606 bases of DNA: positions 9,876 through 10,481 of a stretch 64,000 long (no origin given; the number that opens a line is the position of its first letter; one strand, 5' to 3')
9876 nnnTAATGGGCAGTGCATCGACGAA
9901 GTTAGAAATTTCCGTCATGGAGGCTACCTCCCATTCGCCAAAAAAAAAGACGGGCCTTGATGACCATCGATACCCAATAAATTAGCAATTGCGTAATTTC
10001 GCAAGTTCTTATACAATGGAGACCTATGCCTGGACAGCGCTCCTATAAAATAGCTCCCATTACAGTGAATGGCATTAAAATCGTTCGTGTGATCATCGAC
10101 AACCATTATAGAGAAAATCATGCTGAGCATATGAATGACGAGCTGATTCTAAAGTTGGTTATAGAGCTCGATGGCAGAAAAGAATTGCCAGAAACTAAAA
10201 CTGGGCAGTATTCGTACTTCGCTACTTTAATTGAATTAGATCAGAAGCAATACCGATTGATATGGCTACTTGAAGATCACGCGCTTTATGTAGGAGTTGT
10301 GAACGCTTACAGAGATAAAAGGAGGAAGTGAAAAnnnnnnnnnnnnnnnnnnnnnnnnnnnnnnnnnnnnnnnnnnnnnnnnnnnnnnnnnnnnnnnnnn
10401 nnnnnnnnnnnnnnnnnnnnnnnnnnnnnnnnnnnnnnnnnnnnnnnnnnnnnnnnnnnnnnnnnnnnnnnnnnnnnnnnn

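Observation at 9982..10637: AT-rich toxin-antitoxin islet: DUF4258-like toxin followed by XRE-HTH antitoxin, with palindromic operator overlapping the promoter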

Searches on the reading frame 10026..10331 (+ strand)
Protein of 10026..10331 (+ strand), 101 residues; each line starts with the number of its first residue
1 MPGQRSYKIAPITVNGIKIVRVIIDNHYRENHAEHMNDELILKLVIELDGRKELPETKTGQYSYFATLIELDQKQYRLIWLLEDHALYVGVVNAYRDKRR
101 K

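Call 4: search_protein_families(library=pfam, proteins=[window:10026-10328:+], max_evalue=10)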
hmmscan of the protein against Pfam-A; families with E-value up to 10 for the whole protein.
window:10026-10328:+ (101 aa): 0 families

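Call 5: search_protein_families(library=ncbifam, proteins=[window:10026-10328:+], max_evalue=10)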
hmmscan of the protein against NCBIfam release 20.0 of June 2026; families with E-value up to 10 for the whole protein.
window:10026-10328:+ (101 aa): 0 families

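Call 6: search_protein_families(library=padloc, proteins=[window:10026-10328:+], max_evalue=10)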
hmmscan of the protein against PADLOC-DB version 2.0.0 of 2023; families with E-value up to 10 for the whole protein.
window:10026-10328:+ (101 aa): 0 families

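Call 7: search_protein_families(library=phrogs, proteins=[window:10026-10328:+], max_evalue=10)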
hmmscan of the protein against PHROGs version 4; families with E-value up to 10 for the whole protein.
window:10026-10328:+ (101 aa): 2 families
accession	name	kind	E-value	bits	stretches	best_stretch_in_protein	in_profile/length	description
phrog_2223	-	unknown function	0.099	13.8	1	22-52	3-33/88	-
phrog_15297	-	unknown function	0.11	13.9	1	18-42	67-91/95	-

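Call 8: find_homologous_proteins(query=window:10026-10328:+, max_evalue=0.01)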
Query window:10026-10328:+ (101 aa): 221 proteins with E <= 0.01 among 222 candidates; the best 120 are listed.
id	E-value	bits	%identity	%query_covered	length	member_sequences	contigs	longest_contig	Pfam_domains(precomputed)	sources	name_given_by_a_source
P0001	1.6e-60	219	100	100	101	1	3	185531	-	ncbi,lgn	-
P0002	1.3e-45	172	73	100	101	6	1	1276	-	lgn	-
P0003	3.3e-45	170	74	100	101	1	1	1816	-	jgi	jgi:hypothetical protein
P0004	4.1e-45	170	79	98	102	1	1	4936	-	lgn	-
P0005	8.4e-45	169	77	97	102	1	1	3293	-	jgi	-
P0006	8.8e-45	169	76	100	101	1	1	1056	-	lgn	-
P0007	9.8e-45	169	78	98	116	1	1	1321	-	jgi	jgi:hypothetical protein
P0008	1.6e-44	168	76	100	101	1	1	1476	-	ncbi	-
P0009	2.0e-44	168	74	99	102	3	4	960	-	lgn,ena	-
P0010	2.3e-44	168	75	99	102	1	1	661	-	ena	-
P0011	2.4e-44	168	74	97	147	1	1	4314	-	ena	-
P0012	2.7e-44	167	74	97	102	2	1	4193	-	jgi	-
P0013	3.3e-44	167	74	99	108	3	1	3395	-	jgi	jgi:hypothetical protein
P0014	3.6e-44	167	77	97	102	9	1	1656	-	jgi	-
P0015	4.6e-44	167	75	100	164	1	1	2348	-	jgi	jgi:hypothetical protein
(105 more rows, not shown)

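Call 9: search_solved_structures(query=window:10026-10328:+, max_evalue=10)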
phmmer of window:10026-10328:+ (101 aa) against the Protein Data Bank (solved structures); distinct sequences matched with E-value up to 10: 2.
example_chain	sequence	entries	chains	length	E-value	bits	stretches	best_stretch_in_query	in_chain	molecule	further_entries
1r8u_A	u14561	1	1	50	0.88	13.3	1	35-64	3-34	Cbp/p300-interacting transactivator 2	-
1p4q_A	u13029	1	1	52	1.4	12.6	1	34-64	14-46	Cbp/p300-interacting transactivator 2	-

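Call 15: find_related_loci(query=A1, collection=genome_contigs, flank=4000)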
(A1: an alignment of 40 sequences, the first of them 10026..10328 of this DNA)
Query A1 (101 aa) in genome_contigs; peptide patterns used: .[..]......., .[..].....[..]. (x = any residue, [..] = any of these).
70 stretches matched a pattern; 63 encode a relative of the query (tblastn E <= 1e-3); 63 distinct loci.
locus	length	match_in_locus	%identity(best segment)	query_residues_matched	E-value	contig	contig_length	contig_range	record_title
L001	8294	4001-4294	74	4-101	1e-47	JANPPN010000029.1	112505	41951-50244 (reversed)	MAG: Bdellovibrio sp. isolate VAR_83_metabat_302 VAR_83_k141_5233504, whole genome shotgun sequence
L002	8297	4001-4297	74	2-100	3e-47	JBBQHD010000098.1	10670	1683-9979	MAG: Bdellovibrionales bacterium isolate Co_metawrap_923 Cmw_923_k141_28256974_length_10670_cov_8.0000, whole genome sho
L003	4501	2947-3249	71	1-101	5e-47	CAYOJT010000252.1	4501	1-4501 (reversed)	MAG TPA_asm: uncultured Bacteriovoracaceae bacterium isolate SRP189682_co1_492 genome assembly, contig: NODE_58452_lengt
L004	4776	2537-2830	69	4-101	2e-46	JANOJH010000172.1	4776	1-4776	MAG: Bdellovibrio sp. isolate SOY_63_concoct_152_sub SOY_63_k141_5294257, whole genome shotgun sequence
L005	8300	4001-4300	72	2-101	2e-46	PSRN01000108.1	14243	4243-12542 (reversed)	MAG: Bdellovibrio sp. isolate Amazon FNV 2010 18 1 contig_75_19027194_length_14243_multi_3_in_0_out_0, whole genome shot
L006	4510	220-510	74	6-101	1e-45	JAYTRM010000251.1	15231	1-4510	MAG: Bdellovibrionales bacterium isolate GFS_4791 GFS_4791_250, whole genome shotgun sequence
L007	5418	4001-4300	66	1-100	2e-43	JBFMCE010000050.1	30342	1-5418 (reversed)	MAG: Bdellovibrionota bacterium isolate MAG185 MAG185_50, whole genome shotgun sequence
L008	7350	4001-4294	68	4-101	4e-43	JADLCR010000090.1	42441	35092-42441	MAG: Oligoflexia bacterium isolate SJ240 c_000001460382, whole genome shotgun sequence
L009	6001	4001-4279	70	8-100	8e-41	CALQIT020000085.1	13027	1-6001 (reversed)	MAG: Streptomyces griseus isolate HRS-HS12-bin-158 genome assembly, contig: HRSG-H12-C5765, whole genome shotgun sequenc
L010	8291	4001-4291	62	4-100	2e-39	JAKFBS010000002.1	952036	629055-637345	MAG: Bdellovibrio sp. isolate LC001 contig-124_0, whole genome shotgun sequence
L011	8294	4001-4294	62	4-101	7e-37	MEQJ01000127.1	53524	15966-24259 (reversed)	MAG: Bdellovibrionales bacterium RIFOXYD1_FULL_53_11 rifoxyd1_full_scaffold_674, whole genome shotgun sequence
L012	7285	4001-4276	65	4-95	2e-36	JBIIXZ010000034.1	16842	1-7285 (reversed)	MAG: Bdellovibrionia bacterium isolate ME2005-08-16_3300042507_group2_bin195 Rohwer_bin1130_scaffold_2101_c1, whole geno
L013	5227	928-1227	60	1-100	2e-36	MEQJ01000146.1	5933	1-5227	MAG: Bdellovibrionales bacterium RIFOXYD1_FULL_53_11 rifoxyd1_full_scaffold_8773, whole genome shotgun sequence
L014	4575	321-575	66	11-95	4e-35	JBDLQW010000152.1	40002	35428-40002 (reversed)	MAG: Pseudomonadota bacterium isolate icacos_2019_sw_WHONDRS-S19S_0094_B_bin.126 scaffold_1784437, whole genome shotgun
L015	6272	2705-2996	61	4-101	8e-32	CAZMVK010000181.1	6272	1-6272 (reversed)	MAG TPA_asm: uncultured Bdellovibrio sp. isolate SRP286056_co3_447 genome assembly, contig: NODE_17245_length_6272_cov_3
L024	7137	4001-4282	53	3-96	1e-25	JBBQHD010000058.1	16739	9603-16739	MAG: Bdellovibrionales bacterium isolate Co_metawrap_923 Cmw_923_k141_14039777_length_16739_cov_7.9966, whole genome sho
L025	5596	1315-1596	51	3-96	1e-25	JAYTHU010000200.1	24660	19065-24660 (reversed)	MAG: Oligoflexia bacterium isolate GFS_2572 GFS_2572_199, whole genome shotgun sequence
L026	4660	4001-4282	51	3-96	2e-25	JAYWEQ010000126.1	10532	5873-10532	MAG: Pseudobdellovibrionaceae bacterium isolate GL98_DN_metabat_112 GL98_DN_metabat_112_125, whole genome shotgun sequen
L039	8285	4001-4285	52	4-98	2e-22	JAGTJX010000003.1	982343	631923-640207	MAG: Lysobacteraceae bacterium isolate WA131c WA131_m101, whole genome shotgun sequence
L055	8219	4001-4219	48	27-98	2e-14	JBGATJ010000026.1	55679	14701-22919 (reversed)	MAG: Pseudobdellovibrionaceae bacterium isolate MAG_MBR_H10.48 MBRH10-48_opera_contig_2254, whole genome shotgun sequenc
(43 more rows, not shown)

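Call 21: predict_structure(alignment_id=A1)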
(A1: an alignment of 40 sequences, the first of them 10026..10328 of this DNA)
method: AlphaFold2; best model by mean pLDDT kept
length: 101 residues; sequences in the alignment: 40
mean_pLDDT: 84.4   pTM: 0.74
mean pLDDT of the five models: 84.4, 83.6, 82.7, 82.0, 81.8
residues with pLDDT >= 90: 52; 70-90: 30; 50-70: 17; < 50: 2
segments of 3 or more residues with pLDDT < 50: none
pLDDT, mean of each block of 10 residues (from residue 1): 80 94 79 75 93 91 91 88 90 65 49
secondary structure, 60 per line:
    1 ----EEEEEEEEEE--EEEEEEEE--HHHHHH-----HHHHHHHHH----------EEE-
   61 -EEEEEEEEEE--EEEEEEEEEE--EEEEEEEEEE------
elements in order: E5-14 E17-24 H27-32 H38-46 E57-59 E62-71 E74-83 E86-95

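Call 31: search_solved_structures(query=A1, max_evalue=10, show_alignments=3)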
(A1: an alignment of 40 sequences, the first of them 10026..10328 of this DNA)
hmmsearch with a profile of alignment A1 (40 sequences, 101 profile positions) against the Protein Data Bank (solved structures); distinct sequences matched with E-value up to 10: 3.
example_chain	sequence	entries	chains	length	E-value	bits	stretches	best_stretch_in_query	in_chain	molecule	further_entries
5i4j_A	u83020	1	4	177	0.84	13.2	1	37-94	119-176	Ferritin, Dps family protein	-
5hjh_A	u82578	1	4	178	0.85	13.1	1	37-94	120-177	Ferritin, Dps family protein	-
5hjf_A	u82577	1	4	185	0.94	13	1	37-94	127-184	Ferritin, Dps family protein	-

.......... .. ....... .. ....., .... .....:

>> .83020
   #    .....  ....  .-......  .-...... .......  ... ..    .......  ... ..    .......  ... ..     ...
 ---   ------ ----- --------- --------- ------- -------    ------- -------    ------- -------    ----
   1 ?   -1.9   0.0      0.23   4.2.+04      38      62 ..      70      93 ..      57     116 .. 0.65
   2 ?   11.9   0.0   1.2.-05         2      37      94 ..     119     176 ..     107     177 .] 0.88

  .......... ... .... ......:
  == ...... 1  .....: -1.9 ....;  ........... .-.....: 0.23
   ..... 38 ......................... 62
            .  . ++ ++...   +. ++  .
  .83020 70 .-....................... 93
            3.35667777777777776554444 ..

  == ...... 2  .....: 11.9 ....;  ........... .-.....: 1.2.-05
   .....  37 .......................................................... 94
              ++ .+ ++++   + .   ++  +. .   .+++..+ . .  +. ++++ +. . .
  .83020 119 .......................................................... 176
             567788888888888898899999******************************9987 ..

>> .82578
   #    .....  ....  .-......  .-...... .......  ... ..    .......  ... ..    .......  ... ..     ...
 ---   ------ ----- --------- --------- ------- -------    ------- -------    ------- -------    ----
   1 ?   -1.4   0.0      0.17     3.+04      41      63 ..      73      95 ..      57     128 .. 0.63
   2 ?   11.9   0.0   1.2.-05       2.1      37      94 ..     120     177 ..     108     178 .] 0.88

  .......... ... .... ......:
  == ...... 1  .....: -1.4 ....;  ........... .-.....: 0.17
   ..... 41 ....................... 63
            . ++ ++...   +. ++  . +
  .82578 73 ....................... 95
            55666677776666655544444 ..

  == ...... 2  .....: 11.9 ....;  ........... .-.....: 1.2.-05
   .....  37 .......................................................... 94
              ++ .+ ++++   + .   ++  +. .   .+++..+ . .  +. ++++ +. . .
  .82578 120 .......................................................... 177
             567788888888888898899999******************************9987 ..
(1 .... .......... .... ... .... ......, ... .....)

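Call 32: fold_search(model_id=the predicted structure, library=pdb)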
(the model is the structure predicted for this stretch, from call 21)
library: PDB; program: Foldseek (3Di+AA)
matches with E <= 10: 788; with E <= 0.001: 0
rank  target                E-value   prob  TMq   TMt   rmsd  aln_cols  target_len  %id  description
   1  5ja8_E                6.0e-02  0.92  0.42  0.40   7.0        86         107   12  Crystal structure of the HigB2 toxin in complex with Nb2 (released 2017-04-05)
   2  5ja8_G                1.3e-01  0.80  0.40  0.39   7.2        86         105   12  Crystal structure of the HigB2 toxin in complex with Nb2 (released 2017-04-05)
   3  5ja9_D                1.3e-01  0.69  0.38  0.38   6.8        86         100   14  Crystal structure of the HigB2 toxin in complex with Nb6 (released 2017-04-05)
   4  3jcg_C                1.5e-01  0.23  0.25  0.11  10.8        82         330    8  Cryo-EM structure of the magnesium channel CorA in the magnesium-free, asymmetric open state I (released 2016-02-17)
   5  4c87_A                1.6e-01  0.14  0.24  0.07  15.2        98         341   16  Esterase LpEst1 from Lactobacillus plantarum WCFS1 (released 2014-04-02)
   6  8a0x_C                1.7e-01  0.63  0.37  0.36   6.0        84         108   13  Crystal structure of the HigB2-HigA2 tetramer in complex with operator DNA (released 2023-05-03)
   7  8tmn_C                1.9e-01  0.18  0.25  0.11  12.1        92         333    5  Cryo-EM structure of magnesium depleted CorA in complex with conformation-specific synthetic antibody C18, State MGD-1 (released 2025-02-12)
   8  6vhh_A                2.0e-01  0.25  0.33  0.03   9.2       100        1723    9  Human Teneurin-2 and human Latrophilin-3 binary complex (released 2020-06-03)
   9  4c87_B                2.1e-01  0.13  0.24  0.07  15.2        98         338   16  Esterase LpEst1 from Lactobacillus plantarum WCFS1 (released 2014-04-02)
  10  8tmi_E                2.4e-01  0.20  0.25  0.11  10.7        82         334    6  Cryo-EM structure of CorA in complex with conformation-specific synthetic antibody C18 and 100 uM MgCl2, State MG0.1-2 (released 2025-02-12)
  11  4c88_B                2.7e-01  0.12  0.24  0.07  15.2        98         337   16  Esterase LpEst1 from Lactobacillus plantarum: native structure (released 2014-04-02)
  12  4fxe_E                3.0e-01  0.72  0.43  0.50   4.7        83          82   16  Crystal structure of the intact E. coli RelBE toxin-antitoxin complex (released 2012-08-29)
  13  4c87_C                3.0e-01  0.11  0.24  0.07  16.1        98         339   16  Esterase LpEst1 from Lactobacillus plantarum WCFS1 (released 2014-04-02)
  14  1wmi_A                3.2e-01  0.69  0.41  0.46   5.0        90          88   11  Crystal structure of archaeal RelE-RelB complex from Pyrococcus horikoshii OT3 (released 2005-03-15)
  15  3jch_C                4.3e-01  0.14  0.26  0.11  11.1        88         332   10  Cryo-EM structure of the magnesium channel CorA in the magnesium-free, asymmetric open state II (released 2016-02-17)
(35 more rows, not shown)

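Call 35: find_encoding_contigs(protein=window:10026-10331:+, flank=3000, max_places=4)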
Protein window:10026-10331:+ (101 aa): 4 contigs read that carry it; 4 places shown.
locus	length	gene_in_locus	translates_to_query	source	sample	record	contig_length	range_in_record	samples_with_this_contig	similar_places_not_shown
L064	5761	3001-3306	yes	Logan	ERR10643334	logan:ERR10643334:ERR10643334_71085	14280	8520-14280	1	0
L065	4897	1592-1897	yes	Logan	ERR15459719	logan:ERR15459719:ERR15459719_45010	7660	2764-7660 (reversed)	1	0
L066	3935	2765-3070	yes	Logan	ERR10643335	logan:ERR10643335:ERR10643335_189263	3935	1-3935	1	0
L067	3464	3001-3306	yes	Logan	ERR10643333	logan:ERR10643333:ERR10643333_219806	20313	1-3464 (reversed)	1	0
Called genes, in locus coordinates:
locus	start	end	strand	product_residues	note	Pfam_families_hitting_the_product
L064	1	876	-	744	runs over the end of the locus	PF00676:E1_dh, PF02779:Transket_pyr, PF02780:Transketolase_C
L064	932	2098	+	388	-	PF02771:Acyl-CoA_dh_N, PF02770:Acyl-CoA_dh_M, PF00441:Acyl-CoA_dh_1, PF08028:Acyl-CoA_dh_2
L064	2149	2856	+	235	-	PF01925:TauE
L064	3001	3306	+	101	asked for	-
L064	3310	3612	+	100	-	PF13744:HTH_37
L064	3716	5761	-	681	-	?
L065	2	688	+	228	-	?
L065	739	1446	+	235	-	PF01925:TauE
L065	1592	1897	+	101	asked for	-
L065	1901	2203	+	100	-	PF13744:HTH_37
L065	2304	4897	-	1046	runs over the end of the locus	PF03781:FGE-sulfatase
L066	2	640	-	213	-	?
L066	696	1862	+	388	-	PF02771:Acyl-CoA_dh_N, PF02770:Acyl-CoA_dh_M, PF00441:Acyl-CoA_dh_1, PF08028:Acyl-CoA_dh_2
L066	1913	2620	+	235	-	PF01925:TauE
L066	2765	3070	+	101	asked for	-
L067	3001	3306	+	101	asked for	-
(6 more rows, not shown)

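Call 59: search_protein_families(library=pfam, proteins=[L024:5430-5726:+, L024:5680-5970:+, L024:3998-4285:+, L039:3986-4285:+, L055:3992-4219:+], max_evalue=10)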
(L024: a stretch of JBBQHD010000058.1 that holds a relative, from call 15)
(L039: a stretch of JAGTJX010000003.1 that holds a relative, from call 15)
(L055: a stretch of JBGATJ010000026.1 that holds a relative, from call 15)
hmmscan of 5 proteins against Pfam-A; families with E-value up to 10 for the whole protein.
L024:5430-5726:+ (99 aa): 0 families

L024:5680-5970:+ (97 aa): 4 families
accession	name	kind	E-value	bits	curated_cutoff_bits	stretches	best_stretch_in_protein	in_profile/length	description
PF12441.14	CopG_antitoxin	-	0.02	16.1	28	1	48-84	42-78/79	CopG antitoxin of type II toxin-antitoxin system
PF18802.6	CxC1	-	0.028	15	26.9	1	10-83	8-76/105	CxC1 like cysteine cluster associated with KDZ transposases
PF23872.1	DUF7227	-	0.048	13.7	27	1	11-78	98-161/223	Domain of unknown function (DUF7227)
PF19891.5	DUF6364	-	0.63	11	27.3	1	50-84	4-38/70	Family of unknown function (DUF6364)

L024:3998-4285:+ (96 aa): 1 family
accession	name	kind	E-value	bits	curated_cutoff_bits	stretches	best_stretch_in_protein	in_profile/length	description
PF15797.10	DUF4706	-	0.086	13.7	27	1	36-70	73-107/108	Domain of unknown function (DUF4706)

L039:3986-4285:+ (100 aa): 0 families

L055:3992-4219:+ (76 aa): 0 families

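Call 66: fold_search(model_id=the predicted structure, library=viral)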
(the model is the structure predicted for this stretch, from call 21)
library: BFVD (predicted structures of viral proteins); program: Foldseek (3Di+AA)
matches with E <= 10: 1286; with E <= 0.001: 0
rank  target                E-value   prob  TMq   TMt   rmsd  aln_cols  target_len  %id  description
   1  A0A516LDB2            8.2e-03  1.00  0.48  0.43   6.1       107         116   14  (no name in the UniProt tables at hand)
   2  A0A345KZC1            3.9e-02  0.96  0.49  0.41   6.5       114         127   12  (no name in the UniProt tables at hand)
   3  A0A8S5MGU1            7.4e-02  0.91  0.44  0.41   5.5       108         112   13  Uncharacterized protein [Siphoviridae sp. ctcfw7]
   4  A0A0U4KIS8            7.9e-02  0.87  0.43  0.29   6.3       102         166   16  (no name in the UniProt tables at hand)
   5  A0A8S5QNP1            9.4e-02  0.69  0.38  0.25   6.3       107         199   13  Large polyvalent protein-associated domain 3 [Siphoviridae sp. ctJ3t72]
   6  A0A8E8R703            1.1e-01  0.33  0.28  0.06  12.3       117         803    9  Major outer capsid protein [Mudumu virus]
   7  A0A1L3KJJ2            1.4e-01  0.33  0.33  0.11   9.8       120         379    8  (no name in the UniProt tables at hand)
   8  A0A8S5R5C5            1.5e-01  0.96  0.35  0.48   2.5        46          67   11  Uncharacterized protein [Ackermannviridae sp. ctaCq7]
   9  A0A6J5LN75            1.9e-01  0.57  0.34  0.41   6.0        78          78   14  Uncharacterized protein [uncultured Caudovirales phage]
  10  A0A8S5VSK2            1.9e-01  0.41  0.32  0.28   6.8        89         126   15  (no name in the UniProt tables at hand)
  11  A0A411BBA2            2.1e-01  0.47  0.37  0.24   6.7       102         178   10  (no name in the UniProt tables at hand)
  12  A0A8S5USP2            2.1e-01  0.20  0.29  0.22  11.0       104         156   12  Uncharacterized protein [Myoviridae sp. ctijX18]
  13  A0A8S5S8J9            2.2e-01  0.35  0.29  0.27   8.3        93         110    3  Uncharacterized protein [Siphoviridae sp. ctb3910]
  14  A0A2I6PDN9            2.5e-01  0.60  0.28  0.46   4.3        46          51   13  Uncharacterized protein [Staphylococcus phage phiSa2wa_st30]
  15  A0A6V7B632            2.8e-01  0.75  0.33  0.45   4.2        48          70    8  (no name in the UniProt tables at hand)
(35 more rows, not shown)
